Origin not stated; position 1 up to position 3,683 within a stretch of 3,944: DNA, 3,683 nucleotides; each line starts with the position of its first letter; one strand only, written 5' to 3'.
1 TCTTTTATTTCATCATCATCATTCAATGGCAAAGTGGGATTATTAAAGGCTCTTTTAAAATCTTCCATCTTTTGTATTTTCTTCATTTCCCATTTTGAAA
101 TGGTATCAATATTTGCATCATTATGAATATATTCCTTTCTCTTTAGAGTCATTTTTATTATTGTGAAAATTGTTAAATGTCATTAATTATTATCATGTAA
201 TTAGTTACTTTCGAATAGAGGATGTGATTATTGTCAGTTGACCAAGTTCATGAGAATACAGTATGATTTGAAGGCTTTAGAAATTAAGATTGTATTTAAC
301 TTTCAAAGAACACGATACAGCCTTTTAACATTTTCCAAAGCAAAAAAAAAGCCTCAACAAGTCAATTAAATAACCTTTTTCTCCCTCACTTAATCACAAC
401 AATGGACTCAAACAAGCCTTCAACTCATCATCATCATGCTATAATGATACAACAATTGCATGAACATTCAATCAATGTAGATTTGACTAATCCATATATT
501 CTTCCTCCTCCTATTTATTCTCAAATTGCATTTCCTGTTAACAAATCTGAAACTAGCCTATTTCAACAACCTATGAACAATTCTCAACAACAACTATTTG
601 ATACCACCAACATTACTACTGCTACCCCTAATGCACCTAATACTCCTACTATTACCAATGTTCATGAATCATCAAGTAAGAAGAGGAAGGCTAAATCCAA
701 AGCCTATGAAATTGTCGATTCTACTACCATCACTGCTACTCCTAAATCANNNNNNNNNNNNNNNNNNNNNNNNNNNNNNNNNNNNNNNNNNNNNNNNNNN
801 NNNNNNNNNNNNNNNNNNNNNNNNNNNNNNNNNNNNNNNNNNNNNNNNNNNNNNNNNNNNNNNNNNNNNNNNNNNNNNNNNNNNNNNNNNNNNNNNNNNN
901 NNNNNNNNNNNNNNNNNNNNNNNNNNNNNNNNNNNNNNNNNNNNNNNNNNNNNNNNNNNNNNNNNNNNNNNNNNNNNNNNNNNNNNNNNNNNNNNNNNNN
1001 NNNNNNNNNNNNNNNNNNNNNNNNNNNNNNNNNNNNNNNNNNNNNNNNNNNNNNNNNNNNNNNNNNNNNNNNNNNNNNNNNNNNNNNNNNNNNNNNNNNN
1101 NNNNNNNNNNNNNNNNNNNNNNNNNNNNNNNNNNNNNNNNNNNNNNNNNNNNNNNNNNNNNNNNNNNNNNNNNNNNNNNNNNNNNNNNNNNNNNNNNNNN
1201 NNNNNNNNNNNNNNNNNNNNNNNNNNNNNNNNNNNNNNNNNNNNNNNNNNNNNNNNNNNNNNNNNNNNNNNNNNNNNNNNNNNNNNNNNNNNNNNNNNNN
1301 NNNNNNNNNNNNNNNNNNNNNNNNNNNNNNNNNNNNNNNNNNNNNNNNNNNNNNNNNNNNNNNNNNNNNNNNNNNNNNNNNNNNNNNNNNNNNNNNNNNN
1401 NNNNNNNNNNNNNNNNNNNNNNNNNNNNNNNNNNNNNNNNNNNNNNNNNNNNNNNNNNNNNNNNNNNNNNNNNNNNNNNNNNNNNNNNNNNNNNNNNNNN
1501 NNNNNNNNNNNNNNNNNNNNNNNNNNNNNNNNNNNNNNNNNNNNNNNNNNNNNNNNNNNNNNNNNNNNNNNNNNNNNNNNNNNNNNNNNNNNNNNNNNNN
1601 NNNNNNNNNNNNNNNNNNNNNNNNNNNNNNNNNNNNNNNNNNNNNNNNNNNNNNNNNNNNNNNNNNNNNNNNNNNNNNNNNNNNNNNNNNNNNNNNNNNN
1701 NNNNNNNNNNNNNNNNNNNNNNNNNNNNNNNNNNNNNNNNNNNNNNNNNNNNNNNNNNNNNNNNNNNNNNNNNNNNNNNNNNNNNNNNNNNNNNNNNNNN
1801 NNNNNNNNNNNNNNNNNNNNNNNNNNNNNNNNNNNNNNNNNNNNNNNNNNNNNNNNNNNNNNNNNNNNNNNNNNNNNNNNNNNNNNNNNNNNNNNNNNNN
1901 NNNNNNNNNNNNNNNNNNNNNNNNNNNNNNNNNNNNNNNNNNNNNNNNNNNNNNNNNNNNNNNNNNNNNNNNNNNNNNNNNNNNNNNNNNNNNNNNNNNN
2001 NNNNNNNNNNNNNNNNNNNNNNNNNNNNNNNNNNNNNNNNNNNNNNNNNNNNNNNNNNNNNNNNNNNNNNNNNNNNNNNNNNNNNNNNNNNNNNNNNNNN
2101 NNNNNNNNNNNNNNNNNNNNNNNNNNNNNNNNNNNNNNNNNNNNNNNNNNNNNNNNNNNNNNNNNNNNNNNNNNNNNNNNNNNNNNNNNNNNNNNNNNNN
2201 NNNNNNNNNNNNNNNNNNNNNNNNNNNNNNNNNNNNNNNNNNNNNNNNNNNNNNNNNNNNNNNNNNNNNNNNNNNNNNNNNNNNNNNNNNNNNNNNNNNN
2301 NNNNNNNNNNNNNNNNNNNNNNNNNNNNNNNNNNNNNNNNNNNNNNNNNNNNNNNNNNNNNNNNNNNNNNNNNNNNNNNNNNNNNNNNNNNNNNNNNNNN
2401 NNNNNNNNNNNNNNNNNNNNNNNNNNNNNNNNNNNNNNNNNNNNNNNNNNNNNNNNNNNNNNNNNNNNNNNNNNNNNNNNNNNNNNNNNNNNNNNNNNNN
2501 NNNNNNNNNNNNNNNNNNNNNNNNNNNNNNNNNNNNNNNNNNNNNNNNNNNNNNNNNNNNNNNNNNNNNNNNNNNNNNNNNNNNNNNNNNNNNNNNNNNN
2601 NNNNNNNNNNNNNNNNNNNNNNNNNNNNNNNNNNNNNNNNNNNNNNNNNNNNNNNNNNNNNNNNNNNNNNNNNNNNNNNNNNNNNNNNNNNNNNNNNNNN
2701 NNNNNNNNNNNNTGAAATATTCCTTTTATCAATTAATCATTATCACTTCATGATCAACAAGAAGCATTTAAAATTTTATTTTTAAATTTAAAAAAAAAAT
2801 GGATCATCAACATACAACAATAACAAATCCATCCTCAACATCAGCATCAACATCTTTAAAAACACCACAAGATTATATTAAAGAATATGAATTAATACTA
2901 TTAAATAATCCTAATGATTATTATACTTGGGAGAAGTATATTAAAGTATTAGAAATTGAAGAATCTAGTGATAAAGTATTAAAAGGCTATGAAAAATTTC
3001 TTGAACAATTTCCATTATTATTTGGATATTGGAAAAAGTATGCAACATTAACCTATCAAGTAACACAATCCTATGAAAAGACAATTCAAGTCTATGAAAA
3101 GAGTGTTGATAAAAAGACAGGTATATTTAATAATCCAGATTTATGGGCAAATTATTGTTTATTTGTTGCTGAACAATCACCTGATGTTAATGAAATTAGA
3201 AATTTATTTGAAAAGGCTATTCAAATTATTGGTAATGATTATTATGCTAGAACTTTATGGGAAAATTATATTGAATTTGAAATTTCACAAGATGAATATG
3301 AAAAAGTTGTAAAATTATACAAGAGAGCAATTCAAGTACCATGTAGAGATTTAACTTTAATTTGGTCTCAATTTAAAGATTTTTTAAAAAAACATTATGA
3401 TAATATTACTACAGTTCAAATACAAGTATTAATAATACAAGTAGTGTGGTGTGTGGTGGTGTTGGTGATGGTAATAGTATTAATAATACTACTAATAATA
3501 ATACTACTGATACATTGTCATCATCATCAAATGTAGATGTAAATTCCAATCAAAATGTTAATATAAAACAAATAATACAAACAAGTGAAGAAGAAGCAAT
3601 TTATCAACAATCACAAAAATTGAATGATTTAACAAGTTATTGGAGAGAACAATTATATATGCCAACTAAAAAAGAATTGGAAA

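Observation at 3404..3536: Frame 0 to frame 2 switch inside the PRP39-like gene with no canonical intron to explain it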

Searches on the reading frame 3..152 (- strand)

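Call 46: search_protein_families(library=pfam, proteins=[window:3-152:-], max_evalue=1)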
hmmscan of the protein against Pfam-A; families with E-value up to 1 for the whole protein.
seq(50 aa): 1 family
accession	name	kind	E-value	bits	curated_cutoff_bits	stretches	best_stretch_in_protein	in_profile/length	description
PF05814.16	Ac76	-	0.095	13.2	22.5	1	7-37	44-74/83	Orf76 (Ac76)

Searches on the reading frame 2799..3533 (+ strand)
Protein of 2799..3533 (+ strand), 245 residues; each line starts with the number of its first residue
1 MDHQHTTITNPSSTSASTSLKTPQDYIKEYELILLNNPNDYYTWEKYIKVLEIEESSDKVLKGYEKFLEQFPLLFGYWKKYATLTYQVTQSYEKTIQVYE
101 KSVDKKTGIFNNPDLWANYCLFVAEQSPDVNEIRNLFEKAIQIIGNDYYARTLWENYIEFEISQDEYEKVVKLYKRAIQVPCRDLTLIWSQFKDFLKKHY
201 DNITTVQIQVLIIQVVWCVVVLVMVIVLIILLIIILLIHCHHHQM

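Call 42: find_encoding_contigs(protein=window:2799-3533:+, flank=3000, max_places=6)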
Protein window:2799-3533:+ (245 aa): no gene with exactly this product is on record in the collection.
